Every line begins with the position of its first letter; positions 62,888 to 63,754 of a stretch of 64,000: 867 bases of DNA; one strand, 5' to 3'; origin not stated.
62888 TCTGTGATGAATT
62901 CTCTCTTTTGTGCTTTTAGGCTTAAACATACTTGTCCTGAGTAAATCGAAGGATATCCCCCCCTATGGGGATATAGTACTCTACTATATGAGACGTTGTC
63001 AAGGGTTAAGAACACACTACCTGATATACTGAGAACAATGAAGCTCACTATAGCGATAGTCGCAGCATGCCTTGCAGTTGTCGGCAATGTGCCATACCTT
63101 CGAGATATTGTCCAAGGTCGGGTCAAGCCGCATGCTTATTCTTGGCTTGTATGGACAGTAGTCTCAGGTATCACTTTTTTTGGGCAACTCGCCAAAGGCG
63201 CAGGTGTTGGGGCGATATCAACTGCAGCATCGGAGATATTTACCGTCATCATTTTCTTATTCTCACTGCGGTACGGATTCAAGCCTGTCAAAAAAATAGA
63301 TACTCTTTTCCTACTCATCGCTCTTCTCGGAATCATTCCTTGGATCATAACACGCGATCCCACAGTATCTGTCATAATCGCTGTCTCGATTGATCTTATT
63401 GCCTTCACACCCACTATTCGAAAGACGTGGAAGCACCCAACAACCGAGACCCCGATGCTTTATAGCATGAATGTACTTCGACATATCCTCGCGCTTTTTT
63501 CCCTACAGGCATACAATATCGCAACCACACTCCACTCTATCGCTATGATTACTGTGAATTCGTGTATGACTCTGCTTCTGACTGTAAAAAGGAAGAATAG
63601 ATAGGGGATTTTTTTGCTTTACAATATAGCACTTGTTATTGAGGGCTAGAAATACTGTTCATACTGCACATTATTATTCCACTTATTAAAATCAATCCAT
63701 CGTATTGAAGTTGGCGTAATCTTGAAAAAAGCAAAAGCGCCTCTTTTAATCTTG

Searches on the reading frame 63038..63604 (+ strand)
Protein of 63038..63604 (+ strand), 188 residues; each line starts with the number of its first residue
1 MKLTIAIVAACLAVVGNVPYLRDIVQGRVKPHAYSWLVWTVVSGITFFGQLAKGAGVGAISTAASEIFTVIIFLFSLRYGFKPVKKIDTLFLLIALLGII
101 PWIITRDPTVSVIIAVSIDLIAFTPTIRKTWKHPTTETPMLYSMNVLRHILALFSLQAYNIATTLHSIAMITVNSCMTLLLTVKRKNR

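Call 48: find_encoding_contigs(protein=window:63038-63604:+, flank=10000, max_places=1)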
Protein window:63038-63604:+ (188 aa): 17 contigs read that carry it; 1 place shown.
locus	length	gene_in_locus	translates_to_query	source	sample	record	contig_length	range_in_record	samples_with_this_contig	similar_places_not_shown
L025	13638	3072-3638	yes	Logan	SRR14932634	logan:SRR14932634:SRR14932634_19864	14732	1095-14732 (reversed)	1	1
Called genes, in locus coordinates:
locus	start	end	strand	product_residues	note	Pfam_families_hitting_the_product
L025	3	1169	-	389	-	?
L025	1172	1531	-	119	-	PF13473:Cupredoxin_1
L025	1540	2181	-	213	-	PF13628:DUF4142 (faint), PF03713:DUF305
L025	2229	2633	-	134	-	PF07884:VKOR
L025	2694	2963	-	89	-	PF02583:Trns_repr_metal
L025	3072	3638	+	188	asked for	-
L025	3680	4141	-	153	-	PF16242:Pyrid_ox_like (weak), PF01243:PNPOx_N, PF12900:Pyridox_ox_2 (weak)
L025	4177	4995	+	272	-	PF23441:SDR, PF00106:adh_short, PF08659:KR, PF13561:adh_short_C2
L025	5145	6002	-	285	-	-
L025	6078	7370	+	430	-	PF01595:CNNM, PF00571:CBS, PF03471:CorC_HlyC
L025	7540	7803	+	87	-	-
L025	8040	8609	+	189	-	-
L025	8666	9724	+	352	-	PF02129:Peptidase_S15 (weak), PF00561:Abhydrolase_1, PF12146:Hydrolase_4, PF12697:Abhydrolase_6, PF00326:Peptidase_S9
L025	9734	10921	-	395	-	PF00083:Sugar_tr, PF07690:MFS_1, PF13347:MFS_2, PF12832:MFS_1_like, PF06779:MFS_4, PF07690:MFS_1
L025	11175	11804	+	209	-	PF03807:F420_oxidored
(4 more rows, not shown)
